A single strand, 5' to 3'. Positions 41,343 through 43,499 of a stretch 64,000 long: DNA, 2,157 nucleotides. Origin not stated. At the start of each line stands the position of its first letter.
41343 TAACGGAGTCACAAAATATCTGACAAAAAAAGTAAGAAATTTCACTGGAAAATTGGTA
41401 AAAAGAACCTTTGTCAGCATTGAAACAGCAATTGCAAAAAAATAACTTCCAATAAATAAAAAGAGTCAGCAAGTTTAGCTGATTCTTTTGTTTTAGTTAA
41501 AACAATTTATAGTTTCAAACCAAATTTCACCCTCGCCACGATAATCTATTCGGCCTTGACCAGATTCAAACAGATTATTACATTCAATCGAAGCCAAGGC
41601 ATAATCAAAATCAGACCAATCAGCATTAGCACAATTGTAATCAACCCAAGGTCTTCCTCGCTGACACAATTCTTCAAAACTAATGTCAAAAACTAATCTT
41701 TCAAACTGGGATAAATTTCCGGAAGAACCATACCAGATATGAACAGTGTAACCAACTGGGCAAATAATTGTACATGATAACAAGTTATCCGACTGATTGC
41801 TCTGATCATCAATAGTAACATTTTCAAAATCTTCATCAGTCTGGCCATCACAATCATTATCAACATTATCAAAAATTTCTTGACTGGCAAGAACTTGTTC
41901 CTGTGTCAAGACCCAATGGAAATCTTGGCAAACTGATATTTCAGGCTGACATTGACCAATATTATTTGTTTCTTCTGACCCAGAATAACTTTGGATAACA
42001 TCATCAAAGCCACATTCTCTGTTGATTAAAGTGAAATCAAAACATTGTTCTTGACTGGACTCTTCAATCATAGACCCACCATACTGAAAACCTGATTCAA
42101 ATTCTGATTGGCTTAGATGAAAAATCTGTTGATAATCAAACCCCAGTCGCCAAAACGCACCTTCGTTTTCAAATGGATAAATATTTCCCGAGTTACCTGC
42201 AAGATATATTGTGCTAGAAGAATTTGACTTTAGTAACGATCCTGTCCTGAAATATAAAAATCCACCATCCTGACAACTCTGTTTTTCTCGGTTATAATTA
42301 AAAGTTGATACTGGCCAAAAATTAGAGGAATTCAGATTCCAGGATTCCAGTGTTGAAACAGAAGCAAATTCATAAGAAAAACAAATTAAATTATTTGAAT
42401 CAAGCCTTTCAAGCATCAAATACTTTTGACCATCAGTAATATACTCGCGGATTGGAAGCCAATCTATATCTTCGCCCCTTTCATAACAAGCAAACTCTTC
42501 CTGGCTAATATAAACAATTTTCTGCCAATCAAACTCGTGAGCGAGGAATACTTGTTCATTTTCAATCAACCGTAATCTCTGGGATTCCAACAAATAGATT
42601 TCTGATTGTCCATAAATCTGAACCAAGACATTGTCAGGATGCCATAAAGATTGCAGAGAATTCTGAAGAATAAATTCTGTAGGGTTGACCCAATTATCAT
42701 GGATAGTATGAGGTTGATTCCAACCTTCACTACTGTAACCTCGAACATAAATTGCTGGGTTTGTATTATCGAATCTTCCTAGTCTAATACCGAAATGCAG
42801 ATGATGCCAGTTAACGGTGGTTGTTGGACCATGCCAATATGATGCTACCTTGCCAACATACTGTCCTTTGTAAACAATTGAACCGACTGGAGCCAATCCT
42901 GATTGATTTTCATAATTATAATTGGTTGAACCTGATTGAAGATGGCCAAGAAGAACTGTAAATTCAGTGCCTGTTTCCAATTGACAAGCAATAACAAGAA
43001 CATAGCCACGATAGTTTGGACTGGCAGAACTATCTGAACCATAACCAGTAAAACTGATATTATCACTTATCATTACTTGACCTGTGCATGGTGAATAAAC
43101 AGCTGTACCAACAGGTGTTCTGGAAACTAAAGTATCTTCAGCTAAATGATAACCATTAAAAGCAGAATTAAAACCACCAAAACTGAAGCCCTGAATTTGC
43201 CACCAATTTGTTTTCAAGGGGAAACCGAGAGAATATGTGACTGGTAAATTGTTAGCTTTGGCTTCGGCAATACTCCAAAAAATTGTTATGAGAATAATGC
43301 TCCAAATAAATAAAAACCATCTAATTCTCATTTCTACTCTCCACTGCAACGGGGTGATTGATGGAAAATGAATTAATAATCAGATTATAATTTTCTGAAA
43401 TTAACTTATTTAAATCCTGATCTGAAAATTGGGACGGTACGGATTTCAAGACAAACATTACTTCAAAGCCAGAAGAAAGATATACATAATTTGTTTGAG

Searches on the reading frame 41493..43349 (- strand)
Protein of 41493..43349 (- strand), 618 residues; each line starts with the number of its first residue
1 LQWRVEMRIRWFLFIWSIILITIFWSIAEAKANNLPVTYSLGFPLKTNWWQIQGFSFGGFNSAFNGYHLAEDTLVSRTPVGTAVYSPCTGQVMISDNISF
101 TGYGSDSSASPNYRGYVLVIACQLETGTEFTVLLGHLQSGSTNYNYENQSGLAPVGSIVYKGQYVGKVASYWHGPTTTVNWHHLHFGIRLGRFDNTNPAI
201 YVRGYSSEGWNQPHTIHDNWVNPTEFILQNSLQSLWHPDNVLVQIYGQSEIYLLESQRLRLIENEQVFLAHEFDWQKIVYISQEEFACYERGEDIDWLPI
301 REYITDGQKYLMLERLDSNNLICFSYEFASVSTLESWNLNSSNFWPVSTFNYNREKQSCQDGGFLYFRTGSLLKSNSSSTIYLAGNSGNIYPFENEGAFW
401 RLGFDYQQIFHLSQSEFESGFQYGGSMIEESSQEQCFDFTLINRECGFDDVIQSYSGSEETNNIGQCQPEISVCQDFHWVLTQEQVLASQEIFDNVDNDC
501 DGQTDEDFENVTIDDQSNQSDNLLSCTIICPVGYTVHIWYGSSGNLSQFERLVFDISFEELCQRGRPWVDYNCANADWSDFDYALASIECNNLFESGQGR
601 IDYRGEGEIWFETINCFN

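Call 18: search_protein_families(library=pfam, proteins=[window:41493-43349:-], max_evalue=0.01)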
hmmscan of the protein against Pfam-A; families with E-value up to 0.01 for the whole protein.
window:41493-43349:- (618 aa): 2 families
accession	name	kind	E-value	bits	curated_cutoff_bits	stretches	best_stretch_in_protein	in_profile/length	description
PF01551.29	Peptidase_M23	-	0.00013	22.6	28.7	1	77-190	9-89/96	Peptidase family M23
PF11617.13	Cu-binding_MopE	-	0.0063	17.2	27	0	491-506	15-30/30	Putative metal-binding motif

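Call 24: search_protein_families(library=ncbifam, proteins=[window:41493-43349:-], max_evalue=1)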
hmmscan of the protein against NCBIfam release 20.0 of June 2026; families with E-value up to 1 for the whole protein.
window:41493-43349:- (618 aa): 1 family
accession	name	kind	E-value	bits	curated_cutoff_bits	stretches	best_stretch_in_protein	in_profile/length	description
NF052530.1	Heli_ShapePgp3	exception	0.17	11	300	0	60-102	159-198/270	peptidoglycan metallopeptidase Pgp3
